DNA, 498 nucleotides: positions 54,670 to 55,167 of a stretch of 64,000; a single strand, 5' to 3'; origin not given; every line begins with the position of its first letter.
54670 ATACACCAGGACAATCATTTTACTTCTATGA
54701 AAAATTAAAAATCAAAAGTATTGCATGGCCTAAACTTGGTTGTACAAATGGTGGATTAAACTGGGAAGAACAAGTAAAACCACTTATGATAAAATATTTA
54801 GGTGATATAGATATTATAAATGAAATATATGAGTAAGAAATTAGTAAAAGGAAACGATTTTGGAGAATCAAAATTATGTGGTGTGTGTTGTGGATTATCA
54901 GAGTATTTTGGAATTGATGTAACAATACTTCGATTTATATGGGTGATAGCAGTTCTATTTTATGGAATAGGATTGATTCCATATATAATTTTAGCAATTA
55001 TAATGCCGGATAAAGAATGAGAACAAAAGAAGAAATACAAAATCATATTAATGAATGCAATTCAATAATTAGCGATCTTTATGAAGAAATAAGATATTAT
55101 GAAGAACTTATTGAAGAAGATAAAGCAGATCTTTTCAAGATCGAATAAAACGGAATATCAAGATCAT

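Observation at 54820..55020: PspC-domain mini-membrane protein overlapping the macro gene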

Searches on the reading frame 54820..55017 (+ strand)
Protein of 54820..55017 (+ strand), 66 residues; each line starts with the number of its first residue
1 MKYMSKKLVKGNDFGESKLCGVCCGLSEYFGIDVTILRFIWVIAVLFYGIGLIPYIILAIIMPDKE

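Call 3: search_protein_families(library=pfam, proteins=[window:54820-55017:+], max_evalue=0.01)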
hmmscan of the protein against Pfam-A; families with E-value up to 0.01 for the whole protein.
window:54820-55017:+ (66 aa): 1 family
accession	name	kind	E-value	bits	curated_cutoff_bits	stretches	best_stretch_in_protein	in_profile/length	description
PF04024.17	PspC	-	1.4e-19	70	25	1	17-64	10-57/58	PspC domain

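Call 4: search_protein_families(library=phrogs, proteins=[window:54820-55017:+], max_evalue=0.01)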
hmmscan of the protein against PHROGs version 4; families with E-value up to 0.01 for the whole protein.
window:54820-55017:+ (66 aa): 0 families

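Call 6: search_dna_similar(query=window:54820-55017:+, collection=phages, mode=protein, max_rows=40, max_evalue=0.001)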
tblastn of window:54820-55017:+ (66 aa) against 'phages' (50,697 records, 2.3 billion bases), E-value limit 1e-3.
Records with a match: 5; places in all: 5; records where one place covers at least 80% of the query: 2.
Best place of each record, by identity: <60% 5.
By first word of the organism name: Listeria 4; Bacteriophage 1.
By host as written in the record: Listeria monocytogenes 4; - 1.
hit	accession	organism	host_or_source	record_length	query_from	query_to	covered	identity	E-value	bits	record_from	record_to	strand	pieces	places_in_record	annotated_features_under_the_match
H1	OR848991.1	Listeria phage LM 4-14-1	Listeria monocytogenes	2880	6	64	89%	54.2%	4e-6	47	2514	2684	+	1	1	record has no annotation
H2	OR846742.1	Listeria phage LM 4-11-1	Listeria monocytogenes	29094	6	64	89%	54.2%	4e-6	47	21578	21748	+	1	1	record has no annotation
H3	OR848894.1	Listeria phage LM 4-14-1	Listeria monocytogenes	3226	6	47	64%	54.8%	5e-6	47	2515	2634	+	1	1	record has no annotation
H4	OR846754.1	Listeria phage LM 4-11-1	Listeria monocytogenes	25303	6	47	64%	54.8%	5e-6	47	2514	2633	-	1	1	record has no annotation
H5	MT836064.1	Bacteriophage sp.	human fecal samples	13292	4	46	65%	41.9%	5e-4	41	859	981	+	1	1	record has no annotation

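Call 12: find_homologous_proteins(query=window:54820-55017:+, max_evalue=0.001)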
Query window:54820-55017:+ (66 aa): 88 proteins with E <= 0.001 among 88 candidates.
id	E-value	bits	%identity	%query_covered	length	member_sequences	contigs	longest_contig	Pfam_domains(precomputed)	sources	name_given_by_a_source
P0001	7.5e-36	138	97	100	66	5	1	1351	PF04024.18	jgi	-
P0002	1.8e-29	118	84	94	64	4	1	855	PF04024.18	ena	-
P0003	5.7e-28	113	80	98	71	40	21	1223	PF04024.18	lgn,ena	-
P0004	9.6e-27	109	84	95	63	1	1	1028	PF04024.18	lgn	-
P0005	3.2e-26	108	81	94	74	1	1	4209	PF04024.18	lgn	-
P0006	7.1e-26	107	76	100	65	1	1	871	PF04024.18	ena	-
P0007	2.2e-25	105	78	95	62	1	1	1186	PF04024.18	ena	-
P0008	3.1e-25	105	79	95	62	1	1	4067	PF04024.18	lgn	-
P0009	4.9e-25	104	81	95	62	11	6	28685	PF04024.18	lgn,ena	-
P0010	1.1e-24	103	79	95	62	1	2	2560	PF04024.18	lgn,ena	-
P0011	1.5e-24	103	79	95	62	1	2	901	PF04024.18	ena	-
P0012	1.8e-24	102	79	95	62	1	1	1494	PF04024.18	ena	-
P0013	1.8e-24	102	78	95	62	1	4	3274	PF04024.18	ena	-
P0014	1.9e-24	102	79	95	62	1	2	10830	PF04024.18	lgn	-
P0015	1.9e-24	102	79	95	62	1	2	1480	PF04024.18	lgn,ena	-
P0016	2.0e-24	102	79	94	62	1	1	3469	PF04024.18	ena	-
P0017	2.0e-24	102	81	94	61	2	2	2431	PF04024.18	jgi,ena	-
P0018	2.3e-24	102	78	95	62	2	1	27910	PF04024.18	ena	-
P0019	3.2e-24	102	78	95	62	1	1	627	PF04024.18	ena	-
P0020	3.4e-24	101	78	95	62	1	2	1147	PF04024.18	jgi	jgi:phage shock protein PspC (stress-responsive transcriptional regulator)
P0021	3.4e-24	101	78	95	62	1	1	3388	PF04024.18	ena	-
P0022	4.3e-24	101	78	95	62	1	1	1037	PF04024.18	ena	-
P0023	4.4e-24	101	78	95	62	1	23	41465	PF04024.18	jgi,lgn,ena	jgi:phage shock protein PspC (stress-responsive transcriptional regulator)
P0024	4.9e-24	101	78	95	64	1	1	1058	PF04024.18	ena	-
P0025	4.9e-24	101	76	95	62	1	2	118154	PF04024.18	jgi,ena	-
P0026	5.0e-24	101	78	95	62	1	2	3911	PF04024.18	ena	-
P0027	5.1e-24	101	78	95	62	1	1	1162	PF04024.18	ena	-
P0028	6.0e-24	101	78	95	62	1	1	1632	PF04024.18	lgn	-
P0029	6.2e-24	101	78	95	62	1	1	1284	PF04024.18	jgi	jgi:phage shock protein PspC (stress-responsive transcriptional regulator)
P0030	6.4e-24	101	76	95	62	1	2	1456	PF04024.18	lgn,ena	-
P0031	7.0e-24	100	76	95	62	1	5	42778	PF04024.18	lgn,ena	-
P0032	9.8e-24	100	76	95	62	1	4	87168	PF04024.18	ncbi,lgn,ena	-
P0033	1.0e-23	100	75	95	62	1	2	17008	PF04024.18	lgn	-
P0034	1.2e-23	100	76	95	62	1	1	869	PF04024.18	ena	-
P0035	1.4e-23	100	76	95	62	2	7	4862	PF04024.18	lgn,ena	-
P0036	1.4e-23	99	75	95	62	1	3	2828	PF04024.18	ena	-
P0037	1.5e-23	99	78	95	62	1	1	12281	PF04024.18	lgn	-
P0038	1.8e-23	99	78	95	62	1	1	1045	PF04024.18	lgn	-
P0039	1.8e-23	99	71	100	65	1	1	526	PF04024.18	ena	-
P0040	2.0e-23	99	76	95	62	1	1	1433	PF04024.18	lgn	-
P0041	2.0e-23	99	75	95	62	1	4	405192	PF04024.18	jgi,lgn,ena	-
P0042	2.1e-23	99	76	95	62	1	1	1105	PF04024.18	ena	-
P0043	3.0e-23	98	76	95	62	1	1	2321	PF04024.18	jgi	jgi:phage shock protein PspC (stress-responsive transcriptional regulator)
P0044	3.3e-23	98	75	95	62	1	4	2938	PF04024.18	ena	-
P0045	3.4e-23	98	76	95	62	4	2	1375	PF04024.18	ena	-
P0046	3.8e-23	98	78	95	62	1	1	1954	PF04024.18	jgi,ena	-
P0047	4.8e-23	98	76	95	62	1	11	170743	PF04024.18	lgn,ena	-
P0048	5.1e-23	98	70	100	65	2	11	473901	PF04024.18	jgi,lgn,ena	-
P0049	5.4e-23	98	76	95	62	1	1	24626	PF04024.18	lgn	-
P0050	6.0e-23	97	73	95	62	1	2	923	PF04024.18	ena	-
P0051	6.8e-23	97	73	95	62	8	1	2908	PF04024.18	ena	-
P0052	6.9e-23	97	73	95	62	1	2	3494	PF04024.18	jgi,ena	-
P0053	1.1e-22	97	75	95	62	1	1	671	PF04024.18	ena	-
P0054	1.2e-22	97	78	95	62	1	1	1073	PF04024.18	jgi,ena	-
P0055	1.4e-22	96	73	95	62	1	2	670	PF04024.18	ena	-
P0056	1.5e-22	96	75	95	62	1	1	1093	PF04024.18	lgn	-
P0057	1.5e-22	96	76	95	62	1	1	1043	PF04024.18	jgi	jgi:phage shock protein PspC (stress-responsive transcriptional regulator)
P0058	1.6e-22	96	73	95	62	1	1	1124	PF04024.18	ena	-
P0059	3.0e-22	95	71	95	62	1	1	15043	PF04024.18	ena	-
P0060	3.4e-22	95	71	95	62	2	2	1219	PF04024.18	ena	-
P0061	3.9e-22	95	71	95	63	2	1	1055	PF04024.18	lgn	-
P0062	5.8e-22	94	71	95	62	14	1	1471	PF04024.18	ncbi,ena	-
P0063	7.2e-22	94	73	95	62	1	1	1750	PF04024.18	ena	-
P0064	7.9e-22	94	75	95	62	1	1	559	PF04024.18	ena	-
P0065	1.1e-21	94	75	91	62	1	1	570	PF04024.18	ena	-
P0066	1.9e-21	93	73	91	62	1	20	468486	PF04024.18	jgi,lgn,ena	-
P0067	2.5e-21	92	73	91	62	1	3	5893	PF04024.18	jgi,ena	jgi:phage shock protein PspC (stress-responsive transcriptional regulator)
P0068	5.8e-21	91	70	95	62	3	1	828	PF04024.18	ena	-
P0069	6.1e-21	91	70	92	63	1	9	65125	PF04024.18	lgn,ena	-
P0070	6.6e-21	91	70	92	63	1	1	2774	PF04024.18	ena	-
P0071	7.6e-21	91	69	94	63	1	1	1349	PF04024.18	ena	-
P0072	8.7e-21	91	70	92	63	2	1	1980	PF04024.18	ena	-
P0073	8.9e-21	91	70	92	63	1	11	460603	PF04024.18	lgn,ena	-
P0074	1.2e-20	90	69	92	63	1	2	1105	PF04024.18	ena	-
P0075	1.4e-20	90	69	92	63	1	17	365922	PF04024.18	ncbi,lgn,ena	-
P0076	2.0e-20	90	67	95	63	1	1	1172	PF04024.18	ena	-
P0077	2.7e-20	89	67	95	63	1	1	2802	PF04024.18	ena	-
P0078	4.2e-20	89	69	98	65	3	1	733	PF04024.18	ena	-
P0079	5.9e-20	88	67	95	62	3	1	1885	PF04024.18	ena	-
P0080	1.3e-19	87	63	95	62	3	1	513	PF04024.18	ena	-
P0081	6.0e-19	85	67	95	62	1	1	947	PF04024.18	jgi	jgi:phage shock protein PspC (stress-responsive transcriptional regulator)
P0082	8.4e-18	81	67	95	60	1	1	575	PF04024.18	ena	-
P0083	1.5e-17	80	67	95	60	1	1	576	PF04024.18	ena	-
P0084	4.4e-17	79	65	95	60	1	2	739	PF04024.18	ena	-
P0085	1.1e-15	75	70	95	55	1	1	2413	PF04024.18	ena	-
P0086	4.4e-11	60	53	94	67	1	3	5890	PF04024.18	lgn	-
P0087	3.1e-10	57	50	94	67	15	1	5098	PF04024.18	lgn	-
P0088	3.3e-10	57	50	94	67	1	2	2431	PF04024.18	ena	-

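Call 13: find_related_loci(query=window:54820-55017:+, collection=viral_contigs, flank=10000)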
Query window:54820-55017:+ (66 aa) in viral_contigs; peptide patterns used: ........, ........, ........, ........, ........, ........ (x = any residue, [..] = any of these).
10 stretches matched a pattern, but none encodes a relative of the query by tblastn (E <= 1e-3).

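Call 14: list_cluster_members(proteins=[P0032, P0075, P0062, P0001, P0003, P0009])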
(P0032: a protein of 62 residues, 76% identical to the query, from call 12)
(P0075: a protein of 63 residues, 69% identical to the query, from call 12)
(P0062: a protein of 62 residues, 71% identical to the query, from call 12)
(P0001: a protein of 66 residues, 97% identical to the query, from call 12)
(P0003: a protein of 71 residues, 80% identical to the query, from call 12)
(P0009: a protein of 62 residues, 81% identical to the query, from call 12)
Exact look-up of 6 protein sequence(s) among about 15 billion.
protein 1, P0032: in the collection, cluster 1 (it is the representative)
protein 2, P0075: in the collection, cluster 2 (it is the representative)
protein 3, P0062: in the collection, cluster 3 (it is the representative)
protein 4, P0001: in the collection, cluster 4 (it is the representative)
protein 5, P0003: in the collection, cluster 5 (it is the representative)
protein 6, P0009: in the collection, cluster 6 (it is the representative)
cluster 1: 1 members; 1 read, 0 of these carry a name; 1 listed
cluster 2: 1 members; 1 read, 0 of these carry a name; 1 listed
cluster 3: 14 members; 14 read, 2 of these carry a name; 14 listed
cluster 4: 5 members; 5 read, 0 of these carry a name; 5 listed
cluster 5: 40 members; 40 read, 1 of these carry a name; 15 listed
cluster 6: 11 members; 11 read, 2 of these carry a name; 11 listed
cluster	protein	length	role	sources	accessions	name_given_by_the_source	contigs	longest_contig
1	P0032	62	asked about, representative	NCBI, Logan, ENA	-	-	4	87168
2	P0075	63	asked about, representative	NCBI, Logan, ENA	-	-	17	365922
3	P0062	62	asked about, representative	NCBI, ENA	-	-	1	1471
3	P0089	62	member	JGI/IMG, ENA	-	phage shock protein PspC (stress-responsive transcriptional regulator)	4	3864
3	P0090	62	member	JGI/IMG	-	phage shock protein PspC (stress-responsive transcriptional regulator)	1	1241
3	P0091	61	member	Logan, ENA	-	-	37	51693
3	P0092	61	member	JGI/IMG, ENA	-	-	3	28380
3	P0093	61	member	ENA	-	-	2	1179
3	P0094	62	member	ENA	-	-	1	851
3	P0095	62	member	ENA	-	-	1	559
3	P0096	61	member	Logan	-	-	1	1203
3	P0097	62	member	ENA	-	-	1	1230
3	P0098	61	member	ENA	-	-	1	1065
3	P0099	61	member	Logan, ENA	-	-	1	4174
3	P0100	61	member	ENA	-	-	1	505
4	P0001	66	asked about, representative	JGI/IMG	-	-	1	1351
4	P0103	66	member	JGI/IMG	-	-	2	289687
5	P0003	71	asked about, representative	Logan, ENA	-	-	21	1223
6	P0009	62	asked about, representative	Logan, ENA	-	-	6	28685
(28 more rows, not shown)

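Call 15: find_encoding_contigs(protein=P0009, flank=10000, max_places=4)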
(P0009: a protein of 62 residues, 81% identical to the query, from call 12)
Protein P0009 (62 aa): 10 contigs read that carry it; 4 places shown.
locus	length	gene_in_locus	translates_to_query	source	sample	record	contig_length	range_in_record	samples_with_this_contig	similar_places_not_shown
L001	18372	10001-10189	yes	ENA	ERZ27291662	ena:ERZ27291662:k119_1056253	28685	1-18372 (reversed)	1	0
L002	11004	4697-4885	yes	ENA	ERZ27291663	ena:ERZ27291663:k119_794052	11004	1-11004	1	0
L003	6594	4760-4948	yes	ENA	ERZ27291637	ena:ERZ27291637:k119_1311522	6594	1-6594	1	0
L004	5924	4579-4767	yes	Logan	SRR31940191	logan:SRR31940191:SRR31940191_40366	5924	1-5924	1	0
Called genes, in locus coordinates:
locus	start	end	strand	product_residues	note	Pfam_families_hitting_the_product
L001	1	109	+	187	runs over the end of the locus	-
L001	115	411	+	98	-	-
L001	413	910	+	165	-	-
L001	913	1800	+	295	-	-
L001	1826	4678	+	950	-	PF13306:LRR_5, PF13855:LRR_8 (faint), PF13306:LRR_5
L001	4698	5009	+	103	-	-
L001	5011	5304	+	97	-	-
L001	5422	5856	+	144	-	-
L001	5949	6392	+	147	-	-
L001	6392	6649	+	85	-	-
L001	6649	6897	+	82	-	-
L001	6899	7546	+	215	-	-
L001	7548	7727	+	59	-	-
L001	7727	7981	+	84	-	-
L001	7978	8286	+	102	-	-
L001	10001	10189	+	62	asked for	PF04024:PspC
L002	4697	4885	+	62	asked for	PF04024:PspC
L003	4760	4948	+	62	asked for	PF04024:PspC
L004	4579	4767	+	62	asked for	PF04024:PspC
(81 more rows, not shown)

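Call 16: find_encoding_contigs(protein=P0103, flank=10000, max_places=3)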
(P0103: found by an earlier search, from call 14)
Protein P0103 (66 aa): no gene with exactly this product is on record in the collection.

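Call 17: find_encoding_contigs(protein=P0048, flank=10000, max_places=3)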
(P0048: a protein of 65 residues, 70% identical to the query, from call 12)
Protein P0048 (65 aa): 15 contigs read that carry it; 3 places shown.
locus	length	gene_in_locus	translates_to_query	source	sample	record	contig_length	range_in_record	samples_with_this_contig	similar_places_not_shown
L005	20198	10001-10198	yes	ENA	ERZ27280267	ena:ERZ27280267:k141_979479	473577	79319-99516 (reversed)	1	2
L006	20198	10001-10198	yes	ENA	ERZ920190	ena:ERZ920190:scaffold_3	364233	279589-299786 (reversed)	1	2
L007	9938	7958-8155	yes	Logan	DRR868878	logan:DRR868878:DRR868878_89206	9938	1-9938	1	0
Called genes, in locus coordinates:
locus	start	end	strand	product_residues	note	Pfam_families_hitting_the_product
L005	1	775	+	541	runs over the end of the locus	-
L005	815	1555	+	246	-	-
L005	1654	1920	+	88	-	-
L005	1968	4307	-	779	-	-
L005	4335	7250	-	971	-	PF26182:Ig_NUP210_5th (faint), PF02368:Big_2, PF21764:Invasin_D4 (faint), PF26918:Ig_Eae (weak), PF02368:Big_2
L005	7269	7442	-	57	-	-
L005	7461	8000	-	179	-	-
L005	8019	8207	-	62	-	-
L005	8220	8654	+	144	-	-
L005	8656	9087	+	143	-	-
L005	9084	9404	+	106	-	-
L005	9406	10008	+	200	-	PF01661:Macro (faint)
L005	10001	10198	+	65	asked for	PF04024:PspC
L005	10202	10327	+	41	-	-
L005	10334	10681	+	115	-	-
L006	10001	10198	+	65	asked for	PF04024:PspC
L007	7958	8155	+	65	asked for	PF04024:PspC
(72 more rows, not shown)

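Call 21: find_related_loci(query=A1, collection=genome_contigs, flank=5000)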
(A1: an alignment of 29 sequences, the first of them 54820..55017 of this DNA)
Query A1 (66 aa) in genome_contigs; peptide patterns used: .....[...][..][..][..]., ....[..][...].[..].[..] (x = any residue, [..] = any of these).
600 stretches matched a pattern (row limit reached: there are more); 544 encode a relative of the query (tblastn E <= 1e-3); the best 80 are kept; 80 distinct loci.
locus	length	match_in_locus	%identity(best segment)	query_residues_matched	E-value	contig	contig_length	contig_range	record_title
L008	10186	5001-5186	50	3-66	8e-18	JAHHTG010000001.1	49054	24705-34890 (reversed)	MAG: Thomasclavelia sp. isolate MAG076 MAG076_1, whole genome shotgun sequence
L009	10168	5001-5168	56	6-64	1e-17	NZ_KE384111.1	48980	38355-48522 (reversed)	Butyrivibrio sp. VCD2006 G586DRAFT_scaffold00031.31, whole genome shotgun sequence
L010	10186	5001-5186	49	1-65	4e-17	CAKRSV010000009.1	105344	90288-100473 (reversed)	MAG: uncultured Lachnospiraceae bacterium isolate REFINED_METABAT215_TOP10_CONTIGS_1500_ASSEMBLY_K77_MERGED__Nepal_MoBio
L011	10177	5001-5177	50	3-64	3e-17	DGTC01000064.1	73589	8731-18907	MAG TPA_asm: Lachnospira sp. UBA4346 UBA4346_contig_56597, whole genome shotgun sequence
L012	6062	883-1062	53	4-65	1e-16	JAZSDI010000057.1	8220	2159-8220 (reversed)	MAG: Acutalibacteraceae bacterium isolate T1900044599_TS20190065.MAGScoT_cleanbin_000033 SGB_681_k141_541635, whole geno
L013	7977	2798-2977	53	4-65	1e-16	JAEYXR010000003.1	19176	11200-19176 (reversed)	MAG: Bacillota bacterium isolate OH_CBlB_319 k127_3262883, whole genome shotgun sequence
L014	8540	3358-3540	43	4-66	4e-16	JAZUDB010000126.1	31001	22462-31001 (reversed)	MAG: Anaerovoracaceae bacterium isolate T1900045311_TH20190081.MAGScoT_cleanbin_000012 SGB_6224_k141_278707, whole genom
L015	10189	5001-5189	46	2-66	6e-16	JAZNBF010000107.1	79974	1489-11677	MAG: Clostridia bacterium isolate T1900044743_TS20190209.MAGScoT_cleanbin_000017 SGB_2087_k141_3441583, whole genome sho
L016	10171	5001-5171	53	6-64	5e-16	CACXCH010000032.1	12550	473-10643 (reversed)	MAG: uncultured Clostridiales bacterium isolate RUG11129 genome assembly, contig: RUG11129_asm_32, whole genome shotgun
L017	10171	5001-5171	53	4-63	9e-16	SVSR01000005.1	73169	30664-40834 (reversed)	MAG: Oscillospiraceae bacterium isolate SIG674 NODE_8794_length_73169_cov_1.704184, whole genome shotgun sequence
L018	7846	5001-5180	50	4-65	2e-15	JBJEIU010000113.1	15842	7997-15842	MAG: Hominilimicola sp. isolate PUUB57_bin.024 NODE_1941_length_15842_cov_4.626338, whole genome shotgun sequence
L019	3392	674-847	55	6-65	4e-15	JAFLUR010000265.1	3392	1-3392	MAG: Oscillospiraceae bacterium isolate HAN084 Seq265, whole genome shotgun sequence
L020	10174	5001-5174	52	5-65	4e-15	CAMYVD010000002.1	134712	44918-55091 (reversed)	MAG TPA_asm: uncultured Bacteroidales bacterium isolate SRR10912534_bin.43_metaWRAP_v1.3_MAG genome assembly, contig: ER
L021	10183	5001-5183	49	1-65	4e-15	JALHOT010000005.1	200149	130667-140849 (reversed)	MAG: Cyclobacteriaceae bacterium isolate bin.177 c_000000000413, whole genome shotgun sequence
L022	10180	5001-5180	50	4-65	6e-15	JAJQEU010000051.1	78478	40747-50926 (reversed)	MAG: Clostridiales bacterium isolate MI.B10_7 NODE_31_length_78478_cov_16.018324, whole genome shotgun sequence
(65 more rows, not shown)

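Call 22: find_encoding_contigs(protein=P0086, flank=5000, max_places=3)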
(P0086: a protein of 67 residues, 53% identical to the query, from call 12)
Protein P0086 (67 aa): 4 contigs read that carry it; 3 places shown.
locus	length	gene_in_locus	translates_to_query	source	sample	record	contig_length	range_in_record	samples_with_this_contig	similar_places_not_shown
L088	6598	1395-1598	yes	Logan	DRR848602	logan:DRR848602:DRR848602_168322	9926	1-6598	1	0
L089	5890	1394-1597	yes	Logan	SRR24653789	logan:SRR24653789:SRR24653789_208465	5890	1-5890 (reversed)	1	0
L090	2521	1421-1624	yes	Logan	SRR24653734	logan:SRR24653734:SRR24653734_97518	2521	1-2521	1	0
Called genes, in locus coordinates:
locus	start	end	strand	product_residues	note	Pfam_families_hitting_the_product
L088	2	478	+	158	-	?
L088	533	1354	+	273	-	PF00596:Aldolase_II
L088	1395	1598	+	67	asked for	PF04024:PspC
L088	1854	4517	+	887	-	PF07494:Reg_prop (faint), PF07495:Y_Y_Y (weak), PF12833:HTH_18, PF00165:HTH_AraC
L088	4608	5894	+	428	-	PF00083:Sugar_tr, PF07690:MFS_1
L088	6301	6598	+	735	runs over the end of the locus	PF13306:LRR_5, PF03989:DNA_gyraseA_C (faint), PF15615:TerB_C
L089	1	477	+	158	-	?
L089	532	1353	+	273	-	PF00596:Aldolase_II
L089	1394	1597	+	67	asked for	PF04024:PspC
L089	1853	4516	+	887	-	PF07494:Reg_prop (faint), PF07495:Y_Y_Y (weak), PF12833:HTH_18, PF00165:HTH_AraC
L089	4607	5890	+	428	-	PF00083:Sugar_tr, PF07690:MFS_1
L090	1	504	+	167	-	?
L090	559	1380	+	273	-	PF00596:Aldolase_II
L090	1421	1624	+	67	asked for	PF04024:PspC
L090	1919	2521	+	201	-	?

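Call 23: find_related_loci(query=A1, collection=viral_contigs, flank=10000)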
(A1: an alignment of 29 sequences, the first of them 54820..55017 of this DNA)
Query A1 (66 aa) in viral_contigs; peptide patterns used: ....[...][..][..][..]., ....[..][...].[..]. (x = any residue, [..] = any of these).
71 stretches matched a pattern; 24 encode a relative of the query (tblastn E <= 1e-3); 24 distinct loci.
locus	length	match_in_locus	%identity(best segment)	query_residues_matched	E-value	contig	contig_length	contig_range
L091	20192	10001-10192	75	2-66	2e-29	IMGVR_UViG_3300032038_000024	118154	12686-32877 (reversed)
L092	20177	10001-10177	48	4-65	3e-15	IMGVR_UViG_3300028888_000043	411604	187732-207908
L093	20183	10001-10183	43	3-65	2e-12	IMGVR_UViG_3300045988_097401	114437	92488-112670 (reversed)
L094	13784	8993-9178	45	2-66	7e-12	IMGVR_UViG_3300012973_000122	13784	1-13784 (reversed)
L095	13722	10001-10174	43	6-65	1e-10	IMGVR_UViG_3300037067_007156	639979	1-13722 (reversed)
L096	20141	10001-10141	43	16-62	6e-10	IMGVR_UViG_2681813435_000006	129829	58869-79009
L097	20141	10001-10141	43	16-62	6e-10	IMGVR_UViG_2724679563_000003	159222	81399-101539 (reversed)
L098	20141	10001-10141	43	16-62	6e-10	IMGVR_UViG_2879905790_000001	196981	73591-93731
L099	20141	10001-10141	43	16-62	6e-10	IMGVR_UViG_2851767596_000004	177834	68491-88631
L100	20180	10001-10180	43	4-65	6e-9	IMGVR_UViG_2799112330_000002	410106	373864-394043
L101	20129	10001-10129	47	21-63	4e-8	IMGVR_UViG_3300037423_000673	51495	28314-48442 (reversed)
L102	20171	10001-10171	43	1-63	4e-8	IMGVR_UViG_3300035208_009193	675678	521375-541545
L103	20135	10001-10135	44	21-65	5e-8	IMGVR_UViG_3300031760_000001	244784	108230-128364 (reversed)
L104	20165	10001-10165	37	6-65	2e-7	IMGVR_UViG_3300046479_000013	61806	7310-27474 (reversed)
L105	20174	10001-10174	39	6-66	2e-6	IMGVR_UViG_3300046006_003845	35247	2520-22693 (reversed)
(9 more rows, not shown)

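Call 34: predict_structure(alignment_id=A1)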
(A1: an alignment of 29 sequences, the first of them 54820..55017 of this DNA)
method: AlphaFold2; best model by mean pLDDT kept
length: 66 residues; sequences in the alignment: 29
mean_pLDDT: 65.8   pTM: 0.43
mean pLDDT of the five models: 65.8, 60.2, 55.8, 54.7, 54.6
residues with pLDDT >= 90: 0; 70-90: 35; 50-70: 21; < 50: 10
segments of 3 or more residues with pLDDT < 50: 1-5, 13-16
pLDDT, mean of each block of 10 residues (from residue 1): 47 53 72 78 76 72 61
secondary structure, 60 per line:
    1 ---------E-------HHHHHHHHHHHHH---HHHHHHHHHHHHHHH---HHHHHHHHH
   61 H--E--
elements in order: H18-30 H34-48 H52-61
